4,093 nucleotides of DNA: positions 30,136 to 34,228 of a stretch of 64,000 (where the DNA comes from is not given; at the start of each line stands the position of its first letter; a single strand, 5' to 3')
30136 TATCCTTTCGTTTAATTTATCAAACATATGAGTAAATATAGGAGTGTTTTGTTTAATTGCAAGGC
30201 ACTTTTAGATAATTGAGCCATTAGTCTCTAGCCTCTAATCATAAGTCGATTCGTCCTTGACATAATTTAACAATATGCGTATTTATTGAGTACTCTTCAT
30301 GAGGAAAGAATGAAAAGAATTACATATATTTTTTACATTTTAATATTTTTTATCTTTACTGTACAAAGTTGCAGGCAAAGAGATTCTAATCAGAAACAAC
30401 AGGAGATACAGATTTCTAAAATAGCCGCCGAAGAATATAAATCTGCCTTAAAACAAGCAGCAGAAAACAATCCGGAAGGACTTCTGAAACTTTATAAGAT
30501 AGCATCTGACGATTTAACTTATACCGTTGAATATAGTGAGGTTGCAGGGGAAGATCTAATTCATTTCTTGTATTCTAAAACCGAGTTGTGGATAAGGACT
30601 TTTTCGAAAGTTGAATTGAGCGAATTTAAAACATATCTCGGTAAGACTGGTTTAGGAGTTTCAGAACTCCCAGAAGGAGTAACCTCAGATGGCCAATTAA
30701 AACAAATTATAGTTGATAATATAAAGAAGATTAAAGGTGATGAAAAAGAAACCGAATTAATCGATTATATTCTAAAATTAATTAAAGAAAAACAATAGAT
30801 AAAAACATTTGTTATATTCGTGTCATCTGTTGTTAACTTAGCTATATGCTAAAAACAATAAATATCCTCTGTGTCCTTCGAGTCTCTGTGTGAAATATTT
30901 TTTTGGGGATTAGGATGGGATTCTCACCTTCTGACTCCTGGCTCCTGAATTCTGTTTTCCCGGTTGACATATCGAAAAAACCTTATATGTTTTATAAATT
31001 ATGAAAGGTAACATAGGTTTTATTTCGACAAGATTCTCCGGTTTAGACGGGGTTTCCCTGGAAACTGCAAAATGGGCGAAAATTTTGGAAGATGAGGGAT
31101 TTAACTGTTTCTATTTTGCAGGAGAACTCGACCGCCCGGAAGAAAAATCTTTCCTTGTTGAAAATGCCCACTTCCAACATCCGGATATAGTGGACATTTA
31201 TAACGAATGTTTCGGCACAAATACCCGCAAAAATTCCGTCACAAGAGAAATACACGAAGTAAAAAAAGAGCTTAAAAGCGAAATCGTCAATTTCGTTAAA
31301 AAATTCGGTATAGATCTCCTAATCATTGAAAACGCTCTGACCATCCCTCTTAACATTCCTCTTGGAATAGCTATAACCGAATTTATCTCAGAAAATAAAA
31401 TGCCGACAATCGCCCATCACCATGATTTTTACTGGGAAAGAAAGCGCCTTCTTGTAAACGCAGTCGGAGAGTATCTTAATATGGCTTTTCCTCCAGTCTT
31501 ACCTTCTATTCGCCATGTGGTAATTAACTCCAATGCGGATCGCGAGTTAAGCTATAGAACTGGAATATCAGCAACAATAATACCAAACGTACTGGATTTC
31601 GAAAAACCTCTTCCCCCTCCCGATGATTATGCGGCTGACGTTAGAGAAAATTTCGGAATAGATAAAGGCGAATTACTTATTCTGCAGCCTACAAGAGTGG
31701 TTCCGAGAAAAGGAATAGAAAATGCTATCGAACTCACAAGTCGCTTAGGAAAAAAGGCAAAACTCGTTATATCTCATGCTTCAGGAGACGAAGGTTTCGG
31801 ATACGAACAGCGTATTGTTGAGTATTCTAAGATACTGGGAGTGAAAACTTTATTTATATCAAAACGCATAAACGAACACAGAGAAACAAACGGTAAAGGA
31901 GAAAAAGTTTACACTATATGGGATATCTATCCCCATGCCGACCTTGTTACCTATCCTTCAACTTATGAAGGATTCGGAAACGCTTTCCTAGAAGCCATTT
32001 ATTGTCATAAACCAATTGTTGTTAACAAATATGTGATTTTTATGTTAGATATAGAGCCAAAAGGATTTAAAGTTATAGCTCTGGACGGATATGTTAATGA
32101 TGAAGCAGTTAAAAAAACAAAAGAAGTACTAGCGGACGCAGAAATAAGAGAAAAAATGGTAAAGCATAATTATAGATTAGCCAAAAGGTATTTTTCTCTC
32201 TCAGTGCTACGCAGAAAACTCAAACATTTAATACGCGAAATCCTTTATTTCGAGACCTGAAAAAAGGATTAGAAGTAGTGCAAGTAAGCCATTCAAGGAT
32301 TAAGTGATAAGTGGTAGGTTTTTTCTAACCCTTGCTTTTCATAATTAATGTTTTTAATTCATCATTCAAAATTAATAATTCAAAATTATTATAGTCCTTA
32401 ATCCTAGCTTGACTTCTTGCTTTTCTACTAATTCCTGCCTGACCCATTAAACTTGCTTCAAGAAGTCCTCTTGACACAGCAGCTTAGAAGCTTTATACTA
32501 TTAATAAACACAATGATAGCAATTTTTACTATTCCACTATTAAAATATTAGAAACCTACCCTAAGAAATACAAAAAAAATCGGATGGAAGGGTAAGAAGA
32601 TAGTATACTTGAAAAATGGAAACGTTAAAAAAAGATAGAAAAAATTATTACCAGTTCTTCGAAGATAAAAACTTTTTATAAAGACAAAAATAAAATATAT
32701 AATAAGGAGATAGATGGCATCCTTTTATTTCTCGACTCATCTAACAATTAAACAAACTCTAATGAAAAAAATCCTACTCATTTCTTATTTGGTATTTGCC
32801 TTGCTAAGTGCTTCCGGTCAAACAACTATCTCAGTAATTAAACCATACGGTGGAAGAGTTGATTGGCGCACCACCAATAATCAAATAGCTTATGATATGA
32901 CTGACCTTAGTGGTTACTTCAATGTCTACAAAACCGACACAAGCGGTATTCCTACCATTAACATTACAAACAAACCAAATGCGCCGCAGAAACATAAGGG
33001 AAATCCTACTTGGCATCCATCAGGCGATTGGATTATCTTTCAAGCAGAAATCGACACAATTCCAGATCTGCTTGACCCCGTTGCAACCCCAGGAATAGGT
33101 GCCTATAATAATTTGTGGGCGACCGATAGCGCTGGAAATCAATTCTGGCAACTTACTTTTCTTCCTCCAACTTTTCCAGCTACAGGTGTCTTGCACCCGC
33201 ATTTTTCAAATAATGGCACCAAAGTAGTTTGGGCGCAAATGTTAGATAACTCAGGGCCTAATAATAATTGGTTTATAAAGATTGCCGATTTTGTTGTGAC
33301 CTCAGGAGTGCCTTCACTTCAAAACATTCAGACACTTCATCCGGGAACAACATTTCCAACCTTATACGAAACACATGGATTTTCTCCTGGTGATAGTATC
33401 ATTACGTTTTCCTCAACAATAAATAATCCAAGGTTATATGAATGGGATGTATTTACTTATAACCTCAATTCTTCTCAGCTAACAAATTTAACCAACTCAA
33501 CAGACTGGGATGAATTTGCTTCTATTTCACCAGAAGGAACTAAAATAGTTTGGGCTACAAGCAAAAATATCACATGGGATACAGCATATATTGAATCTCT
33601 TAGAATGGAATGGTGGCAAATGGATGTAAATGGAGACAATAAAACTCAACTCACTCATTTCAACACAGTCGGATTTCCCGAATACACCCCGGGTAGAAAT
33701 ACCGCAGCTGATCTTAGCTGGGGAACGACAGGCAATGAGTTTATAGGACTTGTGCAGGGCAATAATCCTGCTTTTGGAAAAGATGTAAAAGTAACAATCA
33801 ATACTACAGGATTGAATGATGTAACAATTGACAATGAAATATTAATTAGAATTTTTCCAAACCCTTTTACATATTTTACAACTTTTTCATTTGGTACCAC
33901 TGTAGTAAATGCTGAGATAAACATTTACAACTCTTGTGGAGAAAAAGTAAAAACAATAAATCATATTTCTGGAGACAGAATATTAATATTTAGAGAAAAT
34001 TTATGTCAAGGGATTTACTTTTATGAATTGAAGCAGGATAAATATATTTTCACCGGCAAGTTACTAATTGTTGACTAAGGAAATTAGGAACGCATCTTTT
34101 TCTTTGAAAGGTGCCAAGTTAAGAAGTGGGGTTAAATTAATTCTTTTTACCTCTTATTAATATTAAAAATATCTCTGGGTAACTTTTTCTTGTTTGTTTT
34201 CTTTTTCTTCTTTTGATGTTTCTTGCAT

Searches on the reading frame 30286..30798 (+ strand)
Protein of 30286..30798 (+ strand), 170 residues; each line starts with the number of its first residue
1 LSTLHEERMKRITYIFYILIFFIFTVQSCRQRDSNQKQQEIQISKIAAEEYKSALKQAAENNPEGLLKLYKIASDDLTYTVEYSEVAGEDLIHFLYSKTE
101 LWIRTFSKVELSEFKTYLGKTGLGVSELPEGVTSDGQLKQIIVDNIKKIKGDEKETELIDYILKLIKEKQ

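Call 45: search_protein_families(library=pfam, proteins=[window:30286-30798:+], max_evalue=0.001)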
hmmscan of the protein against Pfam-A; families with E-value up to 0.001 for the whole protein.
window:30286-30798:+ (170 aa): 1 family
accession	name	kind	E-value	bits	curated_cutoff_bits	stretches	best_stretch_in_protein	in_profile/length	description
PF16339.10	DUF4969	-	0.00059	20.6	31.4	0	10-62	3-54/79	Domain of unknown function (DUF4969)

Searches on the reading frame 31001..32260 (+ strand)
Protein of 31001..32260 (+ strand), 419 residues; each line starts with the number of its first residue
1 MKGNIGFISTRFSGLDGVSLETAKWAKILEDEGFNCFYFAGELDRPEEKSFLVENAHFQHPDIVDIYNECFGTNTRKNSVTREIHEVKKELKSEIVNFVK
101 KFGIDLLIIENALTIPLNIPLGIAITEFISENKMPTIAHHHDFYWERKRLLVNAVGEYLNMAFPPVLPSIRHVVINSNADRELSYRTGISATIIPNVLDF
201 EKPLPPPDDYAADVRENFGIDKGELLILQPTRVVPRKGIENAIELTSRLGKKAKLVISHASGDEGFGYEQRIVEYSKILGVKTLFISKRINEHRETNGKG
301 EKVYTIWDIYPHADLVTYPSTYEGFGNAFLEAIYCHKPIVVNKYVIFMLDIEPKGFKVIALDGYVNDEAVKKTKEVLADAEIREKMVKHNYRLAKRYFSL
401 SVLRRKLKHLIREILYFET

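Call 45: search_protein_families(library=pfam, proteins=[window:31001-32260:+], max_evalue=0.001)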
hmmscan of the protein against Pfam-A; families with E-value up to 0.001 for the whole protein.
window:31001-32260:+ (419 aa): 2 families
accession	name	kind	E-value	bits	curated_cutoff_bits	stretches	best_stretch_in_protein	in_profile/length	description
PF00534.26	Glycos_transf_1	-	2.5e-15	56.9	26.4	1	215-391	6-170/172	Glycosyl transferases group 1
PF13692.12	Glyco_trans_1_4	-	9.9e-07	29.5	27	1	305-343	69-107/142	Glycosyl transferases group 1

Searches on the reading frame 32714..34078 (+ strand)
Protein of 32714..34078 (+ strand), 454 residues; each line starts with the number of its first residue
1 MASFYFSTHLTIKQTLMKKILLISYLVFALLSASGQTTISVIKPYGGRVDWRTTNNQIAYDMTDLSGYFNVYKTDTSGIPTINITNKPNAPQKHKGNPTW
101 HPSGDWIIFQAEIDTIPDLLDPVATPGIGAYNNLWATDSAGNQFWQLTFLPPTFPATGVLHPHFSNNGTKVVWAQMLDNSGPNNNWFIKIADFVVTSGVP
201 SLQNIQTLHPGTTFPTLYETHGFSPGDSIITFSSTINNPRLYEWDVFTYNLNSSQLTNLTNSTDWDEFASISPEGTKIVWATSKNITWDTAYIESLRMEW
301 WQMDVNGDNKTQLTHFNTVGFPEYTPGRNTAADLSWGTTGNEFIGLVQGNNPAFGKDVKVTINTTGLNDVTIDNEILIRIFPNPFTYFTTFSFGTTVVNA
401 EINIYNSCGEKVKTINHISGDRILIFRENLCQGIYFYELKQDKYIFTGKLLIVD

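Call 45: search_protein_families(library=pfam, proteins=[window:32714-34078:+], max_evalue=0.001)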
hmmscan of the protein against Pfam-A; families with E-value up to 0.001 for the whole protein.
window:32714-34078:+ (454 aa): 2 families
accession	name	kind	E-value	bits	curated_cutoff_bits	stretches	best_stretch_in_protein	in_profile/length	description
PF18962.6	Por_Secre_tail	-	9.6e-08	32.7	27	1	380-452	1-75/75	Secretion system C-terminal sorting domain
PF07676.18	PD40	-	2.8e-05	24.4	20.9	0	94-112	10-28/38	WD40-like Beta Propeller Repeat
